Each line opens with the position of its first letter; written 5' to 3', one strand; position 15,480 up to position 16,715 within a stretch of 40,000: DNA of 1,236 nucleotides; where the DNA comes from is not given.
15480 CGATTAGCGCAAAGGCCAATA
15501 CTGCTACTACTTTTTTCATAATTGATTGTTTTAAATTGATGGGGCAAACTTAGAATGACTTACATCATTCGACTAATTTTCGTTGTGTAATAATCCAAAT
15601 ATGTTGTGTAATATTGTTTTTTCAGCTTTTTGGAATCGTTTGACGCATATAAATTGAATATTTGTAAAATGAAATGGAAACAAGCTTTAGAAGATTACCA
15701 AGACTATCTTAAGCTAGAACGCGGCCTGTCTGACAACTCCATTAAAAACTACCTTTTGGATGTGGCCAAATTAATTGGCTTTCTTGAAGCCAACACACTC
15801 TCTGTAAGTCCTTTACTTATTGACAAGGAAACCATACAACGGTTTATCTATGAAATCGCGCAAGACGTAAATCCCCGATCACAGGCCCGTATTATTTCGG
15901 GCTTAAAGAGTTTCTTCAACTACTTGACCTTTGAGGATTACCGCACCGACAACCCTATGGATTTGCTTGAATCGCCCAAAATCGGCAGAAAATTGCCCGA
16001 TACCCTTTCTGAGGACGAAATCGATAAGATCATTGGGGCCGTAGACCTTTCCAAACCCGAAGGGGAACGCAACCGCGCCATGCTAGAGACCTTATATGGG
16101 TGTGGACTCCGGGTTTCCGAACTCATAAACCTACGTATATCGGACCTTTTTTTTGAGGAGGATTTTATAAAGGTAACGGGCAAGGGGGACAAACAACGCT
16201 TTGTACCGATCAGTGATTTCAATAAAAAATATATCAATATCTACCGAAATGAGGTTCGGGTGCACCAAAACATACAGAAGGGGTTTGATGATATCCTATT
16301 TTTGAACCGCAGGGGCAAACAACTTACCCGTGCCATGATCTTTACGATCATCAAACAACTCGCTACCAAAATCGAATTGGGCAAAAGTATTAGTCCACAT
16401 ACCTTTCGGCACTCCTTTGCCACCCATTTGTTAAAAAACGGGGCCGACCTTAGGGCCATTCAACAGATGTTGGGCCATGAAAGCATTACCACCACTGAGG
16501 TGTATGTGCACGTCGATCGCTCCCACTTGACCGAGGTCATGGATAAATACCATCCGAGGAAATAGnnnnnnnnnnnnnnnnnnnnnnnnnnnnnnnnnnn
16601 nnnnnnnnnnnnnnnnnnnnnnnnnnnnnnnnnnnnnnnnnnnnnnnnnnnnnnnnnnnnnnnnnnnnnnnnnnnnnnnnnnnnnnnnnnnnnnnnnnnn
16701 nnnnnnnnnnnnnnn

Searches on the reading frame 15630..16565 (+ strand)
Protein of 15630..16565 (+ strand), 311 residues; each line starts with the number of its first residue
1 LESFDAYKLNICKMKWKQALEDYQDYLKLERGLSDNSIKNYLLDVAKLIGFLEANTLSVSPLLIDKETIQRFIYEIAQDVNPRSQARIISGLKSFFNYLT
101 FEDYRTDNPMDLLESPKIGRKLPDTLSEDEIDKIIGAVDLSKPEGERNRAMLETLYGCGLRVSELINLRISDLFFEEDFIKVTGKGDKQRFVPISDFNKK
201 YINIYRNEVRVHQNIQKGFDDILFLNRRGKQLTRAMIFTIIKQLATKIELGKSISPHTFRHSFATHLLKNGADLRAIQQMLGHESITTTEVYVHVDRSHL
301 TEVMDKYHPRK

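Call 22: search_protein_families(library=pfam, proteins=[window:15630-16565:+])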
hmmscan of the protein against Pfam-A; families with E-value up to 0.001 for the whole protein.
window:15630-16565:+ (311 aa): 3 families
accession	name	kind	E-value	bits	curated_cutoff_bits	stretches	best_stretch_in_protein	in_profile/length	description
PF00589.27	Phage_integrase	-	1e-45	156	27.1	1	125-298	2-171/172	Phage integrase family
PF02899.23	Phage_int_SAM_1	-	1.9e-13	50.9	22.3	1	20-100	1-80/83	Phage integrase, N-terminal SAM-like domain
PF13495.12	Phage_int_SAM_4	-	3.5e-07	31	27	1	21-104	3-83/85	Phage integrase, N-terminal SAM-like domain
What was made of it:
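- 15669..16565 (+): xerD tyrosine recombinase, the upstream flanking gene; not part of the repeat. Pfam Phage_integrase and SAM-like domains (call 22).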

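Call 31: find_encoding_contigs(protein=window:15630-16565:+, flank=10000, max_places=10)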
Protein window:15630-16565:+ (311 aa): no gene with exactly this product is on record in the collection.

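Call 33: find_homologous_proteins(query=window:15630-16562:+, max_evalue=1e-100)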
Query window:15630-16562:+ (311 aa): 7978 proteins with E <= 1e-100 among 8000 candidates; the best 120 are listed.
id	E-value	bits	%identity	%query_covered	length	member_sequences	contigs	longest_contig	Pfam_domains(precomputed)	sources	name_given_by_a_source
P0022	8.1e-194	660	100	96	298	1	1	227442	PF13495.13,PF00589.28,PF02899.24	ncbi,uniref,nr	ncbi:site-specific tyrosine recombinase XerD [Maribacter sp. ANRC-HE7]|uniref:Tyrosine recombinase X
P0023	6.6e-192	654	99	96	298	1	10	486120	PF13495.13,PF00589.28,PF02899.24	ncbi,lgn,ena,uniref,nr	ncbi:tyrosine recombinase XerD [Maribacter polysiphoniae]|uniref:Tyrosine recombinase XerC n=1 Tax=M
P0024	6.3e-191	651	98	96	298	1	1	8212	PF13495.13,PF00589.28,PF02899.24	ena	-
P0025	4.8e-180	615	93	96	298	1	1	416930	PF13495.13,PF00589.28,PF02899.24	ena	-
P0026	4.6e-178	609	92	96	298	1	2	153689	PF13495.13,PF00589.28,PF02899.24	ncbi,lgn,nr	ncbi:MAG: tyrosine recombinase [Maribacter sp.]|nr:MAG: tyrosine recombinase [Maribacter sp.]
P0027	1.2e-177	607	91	96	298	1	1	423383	PF13495.13,PF00589.28,PF02899.24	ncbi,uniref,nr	ncbi:site-specific tyrosine recombinase XerD [Maribacter sp. TH_r10]|uniref:site-specific tyrosine r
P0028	3.2e-177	606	91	96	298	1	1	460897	PF13495.13,PF00589.28,PF02899.24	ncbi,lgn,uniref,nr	ncbi:site-specific tyrosine recombinase [Maribacter luteus]|uniref:site-specific tyrosine recombinas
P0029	6.7e-177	605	90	96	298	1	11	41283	PF13495.13,PF00589.28,PF02899.24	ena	-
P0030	9.5e-177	604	91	96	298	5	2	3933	PF13495.13,PF00589.28,PF02899.24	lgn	-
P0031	1.5e-176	604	90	96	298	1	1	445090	PF13495.13,PF00589.28,PF02899.24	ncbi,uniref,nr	ncbi:site-specific tyrosine recombinase [Maribacter luteus]|uniref:Tyrosine recombinase XerC n=1 Tax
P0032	1.5e-176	604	90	96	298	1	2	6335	PF13495.13,PF00589.28,PF02899.24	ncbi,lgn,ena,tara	tara:strand:- start:1551 stop:2447 length:897 start_codon:yes stop_codon:yes gene_type:complete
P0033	2.7e-176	603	90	96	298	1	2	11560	PF13495.13,PF00589.28,PF02899.24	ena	-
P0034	8.9e-176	601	89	96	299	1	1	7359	PF13495.13,PF00589.28,PF02899.24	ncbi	-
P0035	1.0e-175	601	90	96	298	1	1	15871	PF13495.13,PF00589.28,PF02899.24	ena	-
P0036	3.2e-175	599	89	96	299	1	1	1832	PF13495.13,PF00589.28,PF02899.24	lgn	-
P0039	5.5e-174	595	88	96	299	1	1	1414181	PF13495.13,PF00589.28,PF02899.24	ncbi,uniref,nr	ncbi:site-specific tyrosine recombinase [Maribacter polysaccharolyticus]|uniref:site-specific tyrosi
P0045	3.6e-173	593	89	96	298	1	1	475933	PF13495.13,PF00589.28,PF02899.24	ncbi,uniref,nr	ncbi:site-specific tyrosine recombinase/integron integrase [Maribacter arenosus]|uniref:Tyrosine rec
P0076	2.0e-169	580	85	96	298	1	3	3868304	PF13495.13,PF00589.28,PF02899.24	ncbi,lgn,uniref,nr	ncbi:site-specific tyrosine recombinase XerD [Maribacter sp. HTCC2170]|uniref:site-specific tyrosine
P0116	5.9e-163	559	83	96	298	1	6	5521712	PF13495.13,PF00589.28,PF02899.24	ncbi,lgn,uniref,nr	ncbi:site-specific tyrosine recombinase XerD [Zobellia galactanivorans]|uniref:Tyrosine recombinase 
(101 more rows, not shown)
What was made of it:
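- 15669..16565 (+): 100% identical to the 298-aa XerD of Maribacter sp. ANRC-HE7 (call 33).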

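Call 34: find_encoding_contigs(protein=P0022, flank=10000, max_places=3)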
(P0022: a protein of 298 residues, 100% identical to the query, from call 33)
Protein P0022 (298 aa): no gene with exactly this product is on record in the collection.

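Call 35: find_encoding_contigs(protein=P0023, flank=10000, max_places=4)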
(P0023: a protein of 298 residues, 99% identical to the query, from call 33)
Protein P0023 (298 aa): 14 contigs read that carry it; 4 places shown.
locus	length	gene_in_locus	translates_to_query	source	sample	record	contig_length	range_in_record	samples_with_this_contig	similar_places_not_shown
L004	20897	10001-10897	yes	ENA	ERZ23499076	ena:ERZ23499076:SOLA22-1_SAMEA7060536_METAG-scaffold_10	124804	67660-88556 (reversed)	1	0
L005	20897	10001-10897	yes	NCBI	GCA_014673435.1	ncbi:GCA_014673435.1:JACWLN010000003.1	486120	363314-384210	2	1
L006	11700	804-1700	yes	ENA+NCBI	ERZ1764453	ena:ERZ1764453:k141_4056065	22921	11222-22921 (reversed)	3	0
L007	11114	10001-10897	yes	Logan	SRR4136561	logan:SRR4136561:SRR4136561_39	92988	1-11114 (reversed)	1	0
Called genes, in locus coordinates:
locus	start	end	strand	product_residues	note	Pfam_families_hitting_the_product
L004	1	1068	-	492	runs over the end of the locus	PF02366:PMT (weak), PF13231:PMT_2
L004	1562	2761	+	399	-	PF05222:AlaDh_PNT_N, PF01262:AlaDh_PNT_C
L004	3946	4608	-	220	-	-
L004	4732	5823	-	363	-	PF06439:3keto-disac_hyd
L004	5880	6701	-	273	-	PF12833:HTH_18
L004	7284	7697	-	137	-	PF01220:DHquinase_II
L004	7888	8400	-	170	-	-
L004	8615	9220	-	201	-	PF13505:OMP_b-brl, PF13568:OMP_b-brl_2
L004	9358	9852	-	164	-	PF13505:OMP_b-brl (weak)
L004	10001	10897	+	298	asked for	PF02899:Phage_int_SAM_1, PF13495:Phage_int_SAM_4 (weak), PF00589:Phage_integrase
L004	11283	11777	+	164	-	PF04542:Sigma70_r2, PF08281:Sigma70_r4_2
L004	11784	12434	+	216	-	-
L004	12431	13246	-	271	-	PF01553:Acyltransferase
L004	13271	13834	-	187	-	PF00293:NUDIX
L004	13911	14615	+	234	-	PF00160:Pro_isomerase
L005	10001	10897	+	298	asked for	PF02899:Phage_int_SAM_1, PF13495:Phage_int_SAM_4 (weak), PF00589:Phage_integrase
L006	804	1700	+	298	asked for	PF02899:Phage_int_SAM_1, PF13495:Phage_int_SAM_4 (weak), PF00589:Phage_integrase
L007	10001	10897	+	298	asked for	PF02899:Phage_int_SAM_1, PF13495:Phage_int_SAM_4 (weak), PF00589:Phage_integrase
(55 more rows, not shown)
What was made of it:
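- One Logan contig breaks inside the array (call 35). One Logan contig ends 217 nt after xerD, inside the array (call 35).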

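Call 36: find_encoding_contigs(protein=P0028, flank=10000, max_places=3)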
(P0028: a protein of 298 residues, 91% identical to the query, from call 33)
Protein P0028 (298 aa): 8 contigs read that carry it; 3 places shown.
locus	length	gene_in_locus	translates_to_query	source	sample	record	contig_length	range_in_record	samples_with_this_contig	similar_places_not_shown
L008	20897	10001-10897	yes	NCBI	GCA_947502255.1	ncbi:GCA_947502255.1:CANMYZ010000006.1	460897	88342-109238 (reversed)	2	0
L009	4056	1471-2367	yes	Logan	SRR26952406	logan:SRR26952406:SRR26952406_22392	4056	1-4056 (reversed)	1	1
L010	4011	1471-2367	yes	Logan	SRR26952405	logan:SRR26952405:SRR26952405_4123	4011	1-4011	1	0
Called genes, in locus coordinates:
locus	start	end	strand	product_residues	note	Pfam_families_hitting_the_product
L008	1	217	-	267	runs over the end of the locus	PF12833:HTH_18, PF00165:HTH_AraC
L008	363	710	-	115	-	PF00903:Glyoxalase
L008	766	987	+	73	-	-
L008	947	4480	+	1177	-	PF26300:PEPCK_PPi_lobe_2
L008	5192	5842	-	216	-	PF00578:AhpC-TSA, PF08534:Redoxin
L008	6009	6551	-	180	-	PF01220:DHquinase_II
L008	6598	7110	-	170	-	PF13505:OMP_b-brl (weak)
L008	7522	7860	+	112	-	-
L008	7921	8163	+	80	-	-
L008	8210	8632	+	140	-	-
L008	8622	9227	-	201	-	PF13505:OMP_b-brl, PF13568:OMP_b-brl_2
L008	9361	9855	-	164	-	PF13505:OMP_b-brl (weak)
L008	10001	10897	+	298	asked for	PF02899:Phage_int_SAM_1, PF13495:Phage_int_SAM_4 (weak), PF00589:Phage_integrase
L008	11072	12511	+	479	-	PF01546:Peptidase_M20, PF07687:M20_dimer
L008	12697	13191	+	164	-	PF04542:Sigma70_r2, PF08281:Sigma70_r4_2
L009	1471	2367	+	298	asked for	PF02899:Phage_int_SAM_1, PF13495:Phage_int_SAM_4 (weak), PF00589:Phage_integrase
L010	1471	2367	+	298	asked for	PF02899:Phage_int_SAM_1, PF13495:Phage_int_SAM_4 (weak), PF00589:Phage_integrase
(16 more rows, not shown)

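Call 45: find_encoding_contigs(protein=P0025, flank=10000, max_places=1)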
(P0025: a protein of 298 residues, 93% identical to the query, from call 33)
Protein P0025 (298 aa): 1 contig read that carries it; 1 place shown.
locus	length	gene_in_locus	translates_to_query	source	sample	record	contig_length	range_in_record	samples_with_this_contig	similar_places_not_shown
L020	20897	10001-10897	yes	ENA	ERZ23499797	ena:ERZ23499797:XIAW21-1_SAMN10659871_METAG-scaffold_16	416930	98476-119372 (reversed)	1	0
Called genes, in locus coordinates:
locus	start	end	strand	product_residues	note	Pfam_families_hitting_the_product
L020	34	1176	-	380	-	-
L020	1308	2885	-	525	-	PF20434:BD-FAE (weak), PF00326:Peptidase_S9 (weak), PF00657:Lipase_GDSL, PF13472:Lipase_GDSL_2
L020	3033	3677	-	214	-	-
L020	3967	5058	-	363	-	PF06439:3keto-disac_hyd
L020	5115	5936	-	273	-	PF12833:HTH_18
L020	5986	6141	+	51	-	-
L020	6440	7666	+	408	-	-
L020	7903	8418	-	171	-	PF01220:DHquinase_II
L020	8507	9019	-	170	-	-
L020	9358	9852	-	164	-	PF13505:OMP_b-brl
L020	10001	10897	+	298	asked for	PF02899:Phage_int_SAM_1, PF13495:Phage_int_SAM_4 (weak), PF00589:Phage_integrase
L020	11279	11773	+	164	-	PF04542:Sigma70_r2, PF08281:Sigma70_r4_2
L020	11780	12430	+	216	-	-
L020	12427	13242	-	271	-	PF01553:Acyltransferase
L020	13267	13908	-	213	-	PF00293:NUDIX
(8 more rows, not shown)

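Call 46: find_encoding_contigs(protein=P0045, flank=10000, max_places=1)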
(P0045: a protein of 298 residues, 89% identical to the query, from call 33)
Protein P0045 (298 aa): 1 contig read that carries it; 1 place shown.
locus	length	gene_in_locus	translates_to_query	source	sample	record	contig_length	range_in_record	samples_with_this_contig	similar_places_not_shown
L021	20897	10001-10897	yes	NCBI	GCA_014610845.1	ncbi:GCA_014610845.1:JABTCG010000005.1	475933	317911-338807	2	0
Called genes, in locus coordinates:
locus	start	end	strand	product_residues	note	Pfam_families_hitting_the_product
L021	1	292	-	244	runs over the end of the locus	PF07556:DUF1538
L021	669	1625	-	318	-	-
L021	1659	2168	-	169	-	PF00903:Glyoxalase, PF13669:Glyoxalase_4 (weak)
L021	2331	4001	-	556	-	PF00916:Sulfate_transp, PF01740:STAS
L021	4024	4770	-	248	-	PF19578:DUF6090 (weak)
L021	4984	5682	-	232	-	PF10677:DUF2490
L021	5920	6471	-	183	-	-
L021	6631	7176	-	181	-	PF04536:TPM_phosphatase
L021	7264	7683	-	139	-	PF01220:DHquinase_II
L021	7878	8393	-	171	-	-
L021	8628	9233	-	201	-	PF13505:OMP_b-brl, PF13568:OMP_b-brl_2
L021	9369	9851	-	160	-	PF11751:PorP_SprF (weak), PF13568:OMP_b-brl_2 (faint), PF13505:OMP_b-brl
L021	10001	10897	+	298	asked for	PF02899:Phage_int_SAM_1, PF13495:Phage_int_SAM_4, PF00589:Phage_integrase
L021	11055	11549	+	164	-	PF04542:Sigma70_r2, PF08281:Sigma70_r4_2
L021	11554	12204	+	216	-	-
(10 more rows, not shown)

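Call 47: find_encoding_contigs(protein=P0039, flank=10000, max_places=1)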
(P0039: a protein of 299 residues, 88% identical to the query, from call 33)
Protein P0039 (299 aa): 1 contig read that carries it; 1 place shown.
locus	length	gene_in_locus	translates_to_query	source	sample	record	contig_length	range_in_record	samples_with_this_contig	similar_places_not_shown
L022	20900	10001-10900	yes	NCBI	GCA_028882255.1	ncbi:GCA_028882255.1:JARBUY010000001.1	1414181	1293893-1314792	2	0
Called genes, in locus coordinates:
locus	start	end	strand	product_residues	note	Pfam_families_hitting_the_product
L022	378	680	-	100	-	PF12844:HTH_19 (weak), PF01381:HTH_3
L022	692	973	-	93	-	PF05015:HigB-like_toxin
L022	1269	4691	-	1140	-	PF02837:Glyco_hydro_2_N, PF22666:Glyco_hydro_2_N2 (weak), PF00703:Glyco_hydro_2, PF07691:PA14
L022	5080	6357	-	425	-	PF00884:Sulfatase, PF16347:SGSH_C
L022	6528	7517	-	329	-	PF14289:DUF4369, PF00578:AhpC-TSA, PF08534:Redoxin, PF00085:Thioredoxin, PF00255:GSHPx (weak), PF13098:Thioredoxin_2 (weak), PF13905:Thioredoxin_8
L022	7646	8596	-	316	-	PF00892:EamA (faint), PF13536:EmrE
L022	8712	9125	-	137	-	PF01220:DHquinase_II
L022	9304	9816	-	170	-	-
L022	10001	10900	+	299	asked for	PF02899:Phage_int_SAM_1, PF13495:Phage_int_SAM_4 (weak), PF00589:Phage_integrase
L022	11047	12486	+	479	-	PF01546:Peptidase_M20 (weak), PF07687:M20_dimer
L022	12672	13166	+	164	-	PF04542:Sigma70_r2, PF08281:Sigma70_r4_2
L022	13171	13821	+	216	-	-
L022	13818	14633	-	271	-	PF01553:Acyltransferase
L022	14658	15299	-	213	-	PF00293:NUDIX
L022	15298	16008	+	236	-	PF00160:Pro_isomerase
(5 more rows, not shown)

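Call 82: find_encoding_contigs(protein=P0076, flank=10000, max_places=1)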
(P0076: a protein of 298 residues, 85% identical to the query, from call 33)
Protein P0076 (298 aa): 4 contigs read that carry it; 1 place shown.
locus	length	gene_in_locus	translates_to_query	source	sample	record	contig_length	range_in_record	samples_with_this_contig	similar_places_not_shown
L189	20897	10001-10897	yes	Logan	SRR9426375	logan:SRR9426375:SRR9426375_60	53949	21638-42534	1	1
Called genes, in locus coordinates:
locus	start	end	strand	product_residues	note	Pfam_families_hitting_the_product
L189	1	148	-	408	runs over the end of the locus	PF04616:Glyco_hydro_43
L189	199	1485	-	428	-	PF01408:GFO_IDH_MocA, PF19051:GFO_IDH_MocA_C2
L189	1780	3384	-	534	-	PF00884:Sulfatase, PF01663:Phosphodiest (faint), PF16347:SGSH_C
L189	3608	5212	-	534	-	PF04371:PAD_porph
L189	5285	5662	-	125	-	PF09966:DUF2200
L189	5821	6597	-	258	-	-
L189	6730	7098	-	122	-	-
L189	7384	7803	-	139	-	PF01220:DHquinase_II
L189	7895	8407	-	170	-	-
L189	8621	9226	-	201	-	PF13505:OMP_b-brl, PF13568:OMP_b-brl_2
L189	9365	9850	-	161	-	PF13505:OMP_b-brl, PF13568:OMP_b-brl_2 (weak)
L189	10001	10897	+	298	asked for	PF02899:Phage_int_SAM_1, PF13495:Phage_int_SAM_4 (weak), PF00589:Phage_integrase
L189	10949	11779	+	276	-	PF02275:CBAH (faint), PF03417:AAT (weak)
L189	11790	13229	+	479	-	PF01546:Peptidase_M20, PF07687:M20_dimer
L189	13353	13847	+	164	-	PF04542:Sigma70_r2, PF08281:Sigma70_r4_2 (weak)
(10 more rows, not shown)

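Call 83: find_encoding_contigs(protein=P0116, flank=10000, max_places=1)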
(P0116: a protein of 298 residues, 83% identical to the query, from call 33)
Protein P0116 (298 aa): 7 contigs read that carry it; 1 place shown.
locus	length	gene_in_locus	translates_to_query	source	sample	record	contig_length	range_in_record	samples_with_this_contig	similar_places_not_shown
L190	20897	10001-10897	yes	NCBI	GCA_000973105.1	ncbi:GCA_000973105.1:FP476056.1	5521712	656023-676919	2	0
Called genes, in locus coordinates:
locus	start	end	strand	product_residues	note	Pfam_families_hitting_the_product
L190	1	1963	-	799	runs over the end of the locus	PF13802:Gal_mutarotas_2, PF01055:Glyco_hydro_31_2nd, PF21365:Glyco_hydro_31_3rd, PF17137:DUF5110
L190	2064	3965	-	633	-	PF02922:CBM_48, PF00128:Alpha-amylase, PF02806:Alpha-amylase_C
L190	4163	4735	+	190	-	-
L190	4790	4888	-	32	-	-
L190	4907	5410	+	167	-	PF01641:SelR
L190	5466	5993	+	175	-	PF07609:DUF1572, PF12867:DinB_2 (weak)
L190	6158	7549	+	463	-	PF00890:FAD_binding_2 (weak), PF01266:DAO (faint), PF07992:Pyr_redox_2, PF12831:FAD_oxidored (weak), PF13738:Pyr_redox_3, PF13434:Lys_Orn_oxgnase (weak), PF00070:Pyr_redox, PF02852:Pyr_redox_dim, +4 more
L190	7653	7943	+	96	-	PF12823:DUF3817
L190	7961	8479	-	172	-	PF13505:OMP_b-brl (weak)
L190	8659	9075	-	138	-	PF01220:DHquinase_II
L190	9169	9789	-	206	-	PF13505:OMP_b-brl (weak), PF13568:OMP_b-brl_2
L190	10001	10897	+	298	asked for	PF02899:Phage_int_SAM_1, PF13495:Phage_int_SAM_4 (weak), PF00589:Phage_integrase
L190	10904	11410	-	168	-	-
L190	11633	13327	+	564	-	PF00128:Alpha-amylase, PF16657:Malt_amylase_C, PF23915:SusG_C (weak)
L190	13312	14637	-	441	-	PF01266:DAO (faint), PF07992:Pyr_redox_2, PF13450:NAD_binding_8 (faint), PF13454:NAD_binding_9 (faint), PF00070:Pyr_redox, PF22366:NDH2_C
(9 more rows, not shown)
